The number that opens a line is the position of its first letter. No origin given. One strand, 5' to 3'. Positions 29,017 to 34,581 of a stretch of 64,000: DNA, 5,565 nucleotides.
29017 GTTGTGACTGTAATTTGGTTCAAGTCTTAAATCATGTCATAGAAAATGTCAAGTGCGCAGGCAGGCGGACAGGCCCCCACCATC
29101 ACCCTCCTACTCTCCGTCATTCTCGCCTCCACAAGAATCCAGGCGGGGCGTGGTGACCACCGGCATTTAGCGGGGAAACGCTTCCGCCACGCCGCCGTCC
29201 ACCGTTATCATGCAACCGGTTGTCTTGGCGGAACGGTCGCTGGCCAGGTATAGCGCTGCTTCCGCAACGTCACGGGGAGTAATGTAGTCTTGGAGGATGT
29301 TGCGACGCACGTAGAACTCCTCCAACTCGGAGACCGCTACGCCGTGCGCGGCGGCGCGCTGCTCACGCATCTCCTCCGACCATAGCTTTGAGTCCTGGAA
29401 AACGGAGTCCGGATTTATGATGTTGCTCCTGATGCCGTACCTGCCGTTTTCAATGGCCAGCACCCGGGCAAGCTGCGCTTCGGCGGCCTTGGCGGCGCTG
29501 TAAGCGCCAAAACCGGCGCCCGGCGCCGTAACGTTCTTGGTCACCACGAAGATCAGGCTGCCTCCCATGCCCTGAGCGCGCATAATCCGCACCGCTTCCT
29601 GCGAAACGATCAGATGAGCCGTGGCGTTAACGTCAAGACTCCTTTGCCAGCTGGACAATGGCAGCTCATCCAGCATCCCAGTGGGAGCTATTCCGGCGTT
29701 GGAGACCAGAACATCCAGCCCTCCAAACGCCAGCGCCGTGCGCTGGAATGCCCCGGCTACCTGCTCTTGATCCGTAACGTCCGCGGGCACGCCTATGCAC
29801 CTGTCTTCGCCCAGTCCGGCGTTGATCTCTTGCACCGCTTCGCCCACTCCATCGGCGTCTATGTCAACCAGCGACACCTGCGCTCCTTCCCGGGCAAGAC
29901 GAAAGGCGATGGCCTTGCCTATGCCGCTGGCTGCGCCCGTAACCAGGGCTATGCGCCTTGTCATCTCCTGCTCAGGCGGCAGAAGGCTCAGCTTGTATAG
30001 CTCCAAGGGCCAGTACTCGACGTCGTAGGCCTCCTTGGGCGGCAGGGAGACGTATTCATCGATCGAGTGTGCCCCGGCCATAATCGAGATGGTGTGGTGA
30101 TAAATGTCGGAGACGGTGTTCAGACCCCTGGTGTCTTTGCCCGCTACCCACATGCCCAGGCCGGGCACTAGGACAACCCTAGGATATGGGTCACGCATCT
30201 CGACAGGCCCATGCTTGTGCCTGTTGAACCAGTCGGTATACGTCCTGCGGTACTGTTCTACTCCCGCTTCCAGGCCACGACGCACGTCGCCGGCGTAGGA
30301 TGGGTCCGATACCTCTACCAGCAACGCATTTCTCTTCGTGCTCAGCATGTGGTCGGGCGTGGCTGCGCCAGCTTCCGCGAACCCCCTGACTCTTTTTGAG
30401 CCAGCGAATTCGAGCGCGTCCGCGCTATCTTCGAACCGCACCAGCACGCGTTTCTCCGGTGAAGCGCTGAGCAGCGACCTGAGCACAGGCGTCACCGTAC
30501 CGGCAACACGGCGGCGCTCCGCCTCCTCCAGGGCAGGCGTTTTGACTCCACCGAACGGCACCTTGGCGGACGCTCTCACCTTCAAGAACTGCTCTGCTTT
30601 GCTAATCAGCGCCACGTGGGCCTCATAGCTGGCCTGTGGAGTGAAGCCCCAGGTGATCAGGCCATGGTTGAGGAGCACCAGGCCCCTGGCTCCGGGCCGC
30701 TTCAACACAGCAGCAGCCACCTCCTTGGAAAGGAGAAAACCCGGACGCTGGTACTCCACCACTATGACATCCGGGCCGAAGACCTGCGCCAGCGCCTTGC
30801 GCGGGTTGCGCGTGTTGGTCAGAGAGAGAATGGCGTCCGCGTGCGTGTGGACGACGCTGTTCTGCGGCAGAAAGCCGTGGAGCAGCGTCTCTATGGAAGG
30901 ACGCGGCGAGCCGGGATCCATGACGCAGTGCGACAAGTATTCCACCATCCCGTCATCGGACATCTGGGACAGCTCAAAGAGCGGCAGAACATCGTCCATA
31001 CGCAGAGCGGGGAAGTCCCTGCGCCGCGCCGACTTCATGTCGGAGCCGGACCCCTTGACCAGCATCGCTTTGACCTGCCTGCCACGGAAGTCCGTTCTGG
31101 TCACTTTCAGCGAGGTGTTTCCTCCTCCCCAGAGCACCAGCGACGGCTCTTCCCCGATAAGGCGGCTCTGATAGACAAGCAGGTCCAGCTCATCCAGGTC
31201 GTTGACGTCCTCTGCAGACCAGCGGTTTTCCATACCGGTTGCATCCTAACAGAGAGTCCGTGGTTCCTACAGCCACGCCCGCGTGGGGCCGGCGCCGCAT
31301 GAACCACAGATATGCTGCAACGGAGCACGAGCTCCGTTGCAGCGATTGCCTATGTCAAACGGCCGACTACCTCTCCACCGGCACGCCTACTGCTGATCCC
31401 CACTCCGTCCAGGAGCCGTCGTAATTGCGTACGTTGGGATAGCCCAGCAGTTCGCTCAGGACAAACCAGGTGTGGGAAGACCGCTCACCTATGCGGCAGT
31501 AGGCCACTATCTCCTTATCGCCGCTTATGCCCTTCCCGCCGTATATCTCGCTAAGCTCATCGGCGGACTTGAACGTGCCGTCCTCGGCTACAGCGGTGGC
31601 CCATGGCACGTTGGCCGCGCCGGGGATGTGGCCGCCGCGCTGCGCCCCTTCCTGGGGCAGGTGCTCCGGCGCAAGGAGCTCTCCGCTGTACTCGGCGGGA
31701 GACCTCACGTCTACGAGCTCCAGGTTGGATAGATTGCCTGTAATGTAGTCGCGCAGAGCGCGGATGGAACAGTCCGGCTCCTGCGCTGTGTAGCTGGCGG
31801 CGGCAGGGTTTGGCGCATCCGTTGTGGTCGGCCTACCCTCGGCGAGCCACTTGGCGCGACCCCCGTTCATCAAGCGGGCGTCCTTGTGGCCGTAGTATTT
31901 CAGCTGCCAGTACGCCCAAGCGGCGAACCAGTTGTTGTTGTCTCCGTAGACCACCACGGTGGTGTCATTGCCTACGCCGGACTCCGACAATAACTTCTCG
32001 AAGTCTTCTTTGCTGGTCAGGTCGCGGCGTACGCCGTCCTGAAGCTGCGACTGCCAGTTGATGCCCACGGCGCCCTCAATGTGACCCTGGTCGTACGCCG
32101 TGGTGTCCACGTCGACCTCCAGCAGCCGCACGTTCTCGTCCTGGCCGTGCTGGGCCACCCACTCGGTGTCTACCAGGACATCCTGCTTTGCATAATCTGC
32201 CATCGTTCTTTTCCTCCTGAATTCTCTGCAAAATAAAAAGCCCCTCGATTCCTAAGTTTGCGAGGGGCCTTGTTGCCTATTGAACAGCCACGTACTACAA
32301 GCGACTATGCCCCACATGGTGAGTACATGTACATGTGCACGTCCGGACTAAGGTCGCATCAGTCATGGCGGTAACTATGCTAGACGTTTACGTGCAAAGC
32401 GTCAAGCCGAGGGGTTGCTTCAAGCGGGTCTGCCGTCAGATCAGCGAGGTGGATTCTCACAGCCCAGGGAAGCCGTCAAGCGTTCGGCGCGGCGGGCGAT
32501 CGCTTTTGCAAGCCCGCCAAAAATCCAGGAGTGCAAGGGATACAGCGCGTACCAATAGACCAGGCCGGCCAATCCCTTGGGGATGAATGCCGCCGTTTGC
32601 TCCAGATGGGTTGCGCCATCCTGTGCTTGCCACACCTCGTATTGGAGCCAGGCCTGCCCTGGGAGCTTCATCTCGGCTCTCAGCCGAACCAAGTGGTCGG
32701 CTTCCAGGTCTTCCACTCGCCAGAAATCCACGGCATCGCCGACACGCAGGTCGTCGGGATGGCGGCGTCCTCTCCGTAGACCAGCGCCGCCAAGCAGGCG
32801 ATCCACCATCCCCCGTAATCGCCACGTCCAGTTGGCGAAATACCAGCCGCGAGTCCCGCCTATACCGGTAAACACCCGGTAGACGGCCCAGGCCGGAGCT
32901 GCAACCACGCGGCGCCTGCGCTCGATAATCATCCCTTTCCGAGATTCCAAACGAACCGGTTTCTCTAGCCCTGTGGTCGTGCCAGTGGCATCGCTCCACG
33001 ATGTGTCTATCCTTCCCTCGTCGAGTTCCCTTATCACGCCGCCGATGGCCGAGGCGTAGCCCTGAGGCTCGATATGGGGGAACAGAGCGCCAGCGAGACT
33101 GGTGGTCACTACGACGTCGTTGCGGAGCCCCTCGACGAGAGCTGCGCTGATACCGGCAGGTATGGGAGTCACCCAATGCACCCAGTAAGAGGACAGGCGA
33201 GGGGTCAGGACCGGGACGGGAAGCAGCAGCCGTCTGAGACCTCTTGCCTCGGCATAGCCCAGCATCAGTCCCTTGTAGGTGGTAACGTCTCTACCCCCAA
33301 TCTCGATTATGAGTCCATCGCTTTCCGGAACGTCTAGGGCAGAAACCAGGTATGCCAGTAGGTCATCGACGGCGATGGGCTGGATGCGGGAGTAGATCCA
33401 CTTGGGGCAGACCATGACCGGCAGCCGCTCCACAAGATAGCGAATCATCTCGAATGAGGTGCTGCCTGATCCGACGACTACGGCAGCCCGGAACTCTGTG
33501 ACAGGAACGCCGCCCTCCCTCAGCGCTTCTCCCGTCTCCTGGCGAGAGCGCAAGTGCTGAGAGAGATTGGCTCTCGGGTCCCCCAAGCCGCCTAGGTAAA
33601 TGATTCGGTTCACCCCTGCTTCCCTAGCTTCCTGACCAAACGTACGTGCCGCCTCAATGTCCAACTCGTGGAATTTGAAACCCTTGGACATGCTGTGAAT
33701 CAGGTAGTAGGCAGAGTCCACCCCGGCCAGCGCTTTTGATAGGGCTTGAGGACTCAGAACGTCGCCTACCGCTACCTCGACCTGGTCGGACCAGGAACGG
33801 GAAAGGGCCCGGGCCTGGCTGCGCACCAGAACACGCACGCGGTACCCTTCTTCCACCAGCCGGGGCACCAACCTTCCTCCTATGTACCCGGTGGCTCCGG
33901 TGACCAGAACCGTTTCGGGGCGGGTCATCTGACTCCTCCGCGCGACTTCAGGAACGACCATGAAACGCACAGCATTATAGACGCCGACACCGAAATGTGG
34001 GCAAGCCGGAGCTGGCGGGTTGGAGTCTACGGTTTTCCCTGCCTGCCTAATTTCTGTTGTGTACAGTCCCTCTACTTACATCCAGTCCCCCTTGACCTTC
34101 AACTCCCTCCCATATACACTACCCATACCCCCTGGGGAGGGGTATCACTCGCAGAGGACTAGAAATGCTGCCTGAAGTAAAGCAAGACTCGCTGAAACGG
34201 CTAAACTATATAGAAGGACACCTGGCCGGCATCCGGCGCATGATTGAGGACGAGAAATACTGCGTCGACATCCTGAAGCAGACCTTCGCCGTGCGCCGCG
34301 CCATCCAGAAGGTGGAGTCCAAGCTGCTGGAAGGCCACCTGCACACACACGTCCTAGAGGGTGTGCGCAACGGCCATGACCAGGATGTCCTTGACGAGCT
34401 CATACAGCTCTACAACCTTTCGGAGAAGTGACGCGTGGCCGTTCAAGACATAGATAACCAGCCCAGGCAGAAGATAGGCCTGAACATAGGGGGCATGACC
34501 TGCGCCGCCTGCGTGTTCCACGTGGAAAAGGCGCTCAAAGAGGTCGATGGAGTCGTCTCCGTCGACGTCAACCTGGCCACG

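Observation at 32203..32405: Candidate cysteine-sensing ribosome-mediated attenuator controlling a sulfurtransferase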

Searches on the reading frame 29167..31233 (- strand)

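Call 7: search_protein_families(library=pfam, proteins=[window:29167-31233:-])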
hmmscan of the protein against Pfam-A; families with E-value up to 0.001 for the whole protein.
window:29167-31233:- (688 aa): 4 families
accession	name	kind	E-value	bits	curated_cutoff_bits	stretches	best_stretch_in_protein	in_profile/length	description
PF13561.12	adh_short_C2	-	5.6e-48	164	27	1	433-682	1-235/236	Enoyl-(Acyl carrier protein) reductase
PF00106.31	adh_short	-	2.6e-43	148.2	26.6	1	428-611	2-182/195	short chain dehydrogenase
PF00596.27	Aldolase_II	-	9.7e-18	65.1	22.2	1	23-214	7-180/183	Class II Aldolase and Adducin N-terminal domain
PF08659.16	KR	-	7.3e-06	26.5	22.6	1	430-540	4-116/180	KR domain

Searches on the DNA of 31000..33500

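Call 3: search_rna_families(source=window, start=31000, end=33500, threshold=evalue, max_evalue=10)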
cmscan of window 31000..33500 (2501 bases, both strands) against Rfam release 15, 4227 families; matches with E-value up to 10: 3.
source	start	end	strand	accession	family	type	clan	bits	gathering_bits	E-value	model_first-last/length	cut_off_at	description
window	32228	32273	-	RF00489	ctRNA_p42d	Gene; antisense;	-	21.3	50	0.2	1-46/46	no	ctRNA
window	32454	32490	+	RF01343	CRISPR-DR33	Gene; CRISPR;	-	16.5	39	6.4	1-37/37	no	CRISPR RNA direct repeat element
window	31177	31221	-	RF02940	COG3860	Cis-reg;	-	14.5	42.5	4.2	1-54/54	no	COG3860 RNA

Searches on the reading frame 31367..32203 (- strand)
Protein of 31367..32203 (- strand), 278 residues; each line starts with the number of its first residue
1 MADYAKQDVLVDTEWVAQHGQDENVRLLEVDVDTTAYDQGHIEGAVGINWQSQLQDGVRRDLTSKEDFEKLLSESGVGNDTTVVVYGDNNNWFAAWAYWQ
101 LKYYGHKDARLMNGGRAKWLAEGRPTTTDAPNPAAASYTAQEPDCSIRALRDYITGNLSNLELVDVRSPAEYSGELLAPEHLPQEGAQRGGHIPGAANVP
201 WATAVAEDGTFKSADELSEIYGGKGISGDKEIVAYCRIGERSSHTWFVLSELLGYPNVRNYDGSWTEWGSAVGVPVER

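Call 6: find_related_loci(query=window:31367-32203:-, collection=genome_contigs, flank=1500)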
Query window:31367-32203:- (278 aa) in genome_contigs; peptide patterns used: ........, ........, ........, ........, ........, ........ (x = any residue, [..] = any of these).
600 stretches matched a pattern (row limit reached: there are more); 593 encode a relative of the query (tblastn E <= 1e-3); the best 80 are kept; 80 distinct loci.
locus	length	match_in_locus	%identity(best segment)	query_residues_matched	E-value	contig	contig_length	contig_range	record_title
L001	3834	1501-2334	71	1-278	4e-139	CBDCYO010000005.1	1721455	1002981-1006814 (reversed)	MAG: Dehalococcoidia bacterium isolate 63611516-fa43-4063-b574-94f25a32ee57 genome assembly, contig: chromosome_2, whole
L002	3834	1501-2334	72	1-278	4e-139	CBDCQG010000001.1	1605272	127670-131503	MAG: Dehalococcoidia bacterium isolate 3fbff2ca-e395-4b82-b99e-5caa4fe2b8c1 genome assembly, contig: contig_1, whole gen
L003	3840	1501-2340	71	1-278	4e-138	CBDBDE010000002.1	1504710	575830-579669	MAG: Dehalococcoidia bacterium isolate 507f7452-7ab4-464d-beb7-7b563f49c2fc genome assembly, contig: contig_2, whole gen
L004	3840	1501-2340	71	1-278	3e-137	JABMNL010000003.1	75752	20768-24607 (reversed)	MAG: SAR202 cluster bacterium isolate bin.363 k141_335541, whole genome shotgun sequence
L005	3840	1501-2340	70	1-278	1e-134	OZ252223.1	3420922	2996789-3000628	MAG: Dehalococcoidia bacterium isolate 61792766-41d2-4ca2-9188-a4e588d315ea genome assembly, chromosome: 1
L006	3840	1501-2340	71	1-278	5e-135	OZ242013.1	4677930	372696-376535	MAG: Dehalococcoidia bacterium isolate 46172bb6-85ce-4bfa-83e6-a227f3f22208 genome assembly, chromosome: 1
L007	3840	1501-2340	70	1-278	7e-135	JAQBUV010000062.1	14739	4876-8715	MAG: Chloroflexota bacterium isolate casp150-mb.161 NODE_10514_length_14739_cov_0.625546, whole genome shotgun sequence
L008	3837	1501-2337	71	1-278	5e-133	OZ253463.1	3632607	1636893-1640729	MAG: Chloroflexota bacterium isolate 29d2856e-e75a-4040-aa7f-32dfb5fb0cd3 genome assembly, chromosome: 1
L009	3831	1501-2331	67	4-278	1e-129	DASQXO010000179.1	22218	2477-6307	MAG TPA_asm: Candidatus Dormiibacterota bacterium isolate SMAG_U11041 k141_317325, whole genome shotgun sequence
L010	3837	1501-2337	64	2-278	5e-124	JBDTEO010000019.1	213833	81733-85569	MAG: Candidatus Dormibacter sp. isolate cluster2_bin.204 k127_5702987, whole genome shotgun sequence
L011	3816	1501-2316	67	4-278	6e-124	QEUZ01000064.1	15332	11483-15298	MAG: Chloroflexi bacterium isolate CFX8 J3_scaffold_3752, whole genome shotgun sequence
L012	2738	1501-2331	65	4-278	7e-126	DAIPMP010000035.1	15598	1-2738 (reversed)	MAG TPA_asm: Ktedonobacteraceae bacterium isolate CTOTU41336 NODE_2795_length_15598_cov_5.290227, whole genome shotgun s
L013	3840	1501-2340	64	1-278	2e-122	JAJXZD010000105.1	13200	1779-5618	MAG: Acidobacteria bacterium isolate BP7.bin36 NODE_7603_length_13200_cov_1.321732, whole genome shotgun sequence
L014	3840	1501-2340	64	1-278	5e-122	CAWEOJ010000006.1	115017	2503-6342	MAG: uncultured Acidobacteriota bacterium isolate MFD02248.bin.1.112 genome assembly, contig: contig_65242, whole genome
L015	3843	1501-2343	64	1-278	2e-121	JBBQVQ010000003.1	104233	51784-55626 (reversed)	MAG: Candidatus Limnocylindria bacterium isolate Co_metawrap_2004 Cmw_2004_k141_368656_length_104233_cov_19.1077, whole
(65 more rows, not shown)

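Call 7: search_protein_families(library=pfam, proteins=[window:31367-32203:-])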
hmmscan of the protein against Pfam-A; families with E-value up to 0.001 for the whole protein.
window:31367-32203:- (278 aa): 1 family
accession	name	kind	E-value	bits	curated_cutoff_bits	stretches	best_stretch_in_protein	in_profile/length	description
PF00581.25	Rhodanese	-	1.4e-36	125.5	22.2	2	160-270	13-101/102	Rhodanese-like domain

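Call 27: search_solved_structures(query=window:31367-32203:-, max_evalue=1e-20)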
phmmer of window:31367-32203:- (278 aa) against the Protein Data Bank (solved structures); distinct sequences matched with E-value up to 1e-20: 17.
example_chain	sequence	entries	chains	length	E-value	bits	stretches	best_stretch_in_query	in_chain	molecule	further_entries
3hwi_A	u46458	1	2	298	1.3e-106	359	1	4-277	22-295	Thiosulfate sulfurtransferase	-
3aax_A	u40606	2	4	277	1.5e-106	358.8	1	5-277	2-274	Putative thiosulfate sulfurtransferase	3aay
1uar_A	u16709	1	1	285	2.2e-105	355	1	4-277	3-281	Rhodanese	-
8k55_A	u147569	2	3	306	2e-95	322.3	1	2-276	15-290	sulfur transferase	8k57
3p3a_A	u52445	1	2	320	2.8e-84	285.7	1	3-276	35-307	Thiosulfate sulfurtransferase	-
3hzu_A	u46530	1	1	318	2.5e-83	282.6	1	3-276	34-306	Thiosulfate sulfurtransferase sseA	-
1e0c_A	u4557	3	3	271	1.3e-36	129.3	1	27-277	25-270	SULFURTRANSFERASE | PUTATIVE THIOSULFATE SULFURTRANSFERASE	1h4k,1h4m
1urh_A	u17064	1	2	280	3.9e-35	124.4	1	11-277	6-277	3-MERCAPTOPYRUVATE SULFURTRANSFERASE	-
1dp2_A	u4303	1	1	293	1.6e-30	109.3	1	62-269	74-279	RHODANESE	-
1boh_A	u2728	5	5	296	1.7e-30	109.2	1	62-269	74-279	RHODANESE | CARBOXYMETHYLATED RHODANESE | SULFUR-SUBSTITUTED RHODANESE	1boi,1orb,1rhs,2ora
8q5z_A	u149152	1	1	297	1.7e-30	109.2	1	62-269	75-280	Thiosulfate sulfurtransferase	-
1rhd_A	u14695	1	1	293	9.7e-30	106.7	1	62-269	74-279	RHODANESE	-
8agf_A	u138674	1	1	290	1.2e-29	106.4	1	61-269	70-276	Thiosulfate sulfurtransferase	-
4jgt_A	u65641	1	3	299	3.3e-27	98.4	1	37-269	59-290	3-mercaptopyruvate sulfurtransferase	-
3olh_A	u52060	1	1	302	3.5e-27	98.3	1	37-269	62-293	3-mercaptopyruvate sulfurtransferase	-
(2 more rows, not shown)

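Call 36: search_protein_families(library=ncbifam, proteins=[window:31367-32203:-], max_evalue=1e-10)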
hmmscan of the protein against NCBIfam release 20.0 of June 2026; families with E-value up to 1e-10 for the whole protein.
window:31367-32203:- (278 aa): 2 families
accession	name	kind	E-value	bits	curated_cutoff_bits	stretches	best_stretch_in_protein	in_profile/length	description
NF008557.0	PRK11493.1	equivalog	1.1e-38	132.9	250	1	8-277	4-278/281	3-mercaptopyruvate sulfurtransferase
NF040901.1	SeO3_TeO2_ExtH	equivalog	6.8e-22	78.1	200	0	207-273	282-351/430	selenite/tellurite reduction operon rhodanese-like protein ExtH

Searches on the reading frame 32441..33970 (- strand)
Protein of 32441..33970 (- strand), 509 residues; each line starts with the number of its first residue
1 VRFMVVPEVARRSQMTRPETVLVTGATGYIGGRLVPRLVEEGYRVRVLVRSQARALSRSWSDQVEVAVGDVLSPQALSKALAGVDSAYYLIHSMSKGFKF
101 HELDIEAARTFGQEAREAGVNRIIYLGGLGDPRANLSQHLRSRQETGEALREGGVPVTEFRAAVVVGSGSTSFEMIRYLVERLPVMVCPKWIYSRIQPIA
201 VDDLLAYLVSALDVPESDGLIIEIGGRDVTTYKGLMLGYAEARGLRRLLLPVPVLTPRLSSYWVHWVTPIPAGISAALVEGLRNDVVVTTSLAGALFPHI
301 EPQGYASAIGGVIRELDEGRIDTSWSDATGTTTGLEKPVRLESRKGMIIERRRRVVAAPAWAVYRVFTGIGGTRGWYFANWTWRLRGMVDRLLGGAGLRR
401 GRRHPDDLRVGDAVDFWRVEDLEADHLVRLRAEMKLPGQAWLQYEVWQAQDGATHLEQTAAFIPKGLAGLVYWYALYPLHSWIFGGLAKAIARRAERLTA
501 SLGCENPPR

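Call 7: search_protein_families(library=pfam, proteins=[window:32441-33970:-])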
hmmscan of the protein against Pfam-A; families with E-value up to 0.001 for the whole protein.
window:32441-33970:- (509 aa): 7 families
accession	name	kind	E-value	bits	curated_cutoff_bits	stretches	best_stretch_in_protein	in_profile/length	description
PF11066.14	DUF2867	-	3.8e-30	105.5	27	1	357-485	18-140/142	Protein of unknown function (DUF2867)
PF13460.12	NAD_binding_10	-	3.5e-16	60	27.2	1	25-131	1-101/184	NAD(P)H-binding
PF05368.20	NmrA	-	8.2e-16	58.9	27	1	19-163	3-151/298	NmrA-like family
PF01370.27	Epimerase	-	5.1e-10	39.6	20.9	1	21-127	1-114/240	NAD dependent epimerase/dehydratase family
PF01073.25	3Beta_HSD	-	1.4e-07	31.3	22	1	22-126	1-114/280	3-beta hydroxysteroid dehydrogenase/isomerase family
PF00106.31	adh_short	-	3.5e-05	23.8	26.6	1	20-89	2-76/195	short chain dehydrogenase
PF16363.11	GDP_Man_Dehyd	-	4.8e-05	23.4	27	1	22-55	1-34/332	GDP-mannose 4,6 dehydratase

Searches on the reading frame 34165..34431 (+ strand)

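Call 7: search_protein_families(library=pfam, proteins=[window:34165-34431:+])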
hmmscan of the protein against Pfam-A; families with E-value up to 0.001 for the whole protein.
window:34165-34431:+ (88 aa): 1 family
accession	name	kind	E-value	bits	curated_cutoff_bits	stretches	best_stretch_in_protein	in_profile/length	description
PF02583.22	Trns_repr_metal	-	1.7e-24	86.5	22.8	1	6-82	2-75/78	Metal-sensitive transcriptional repressor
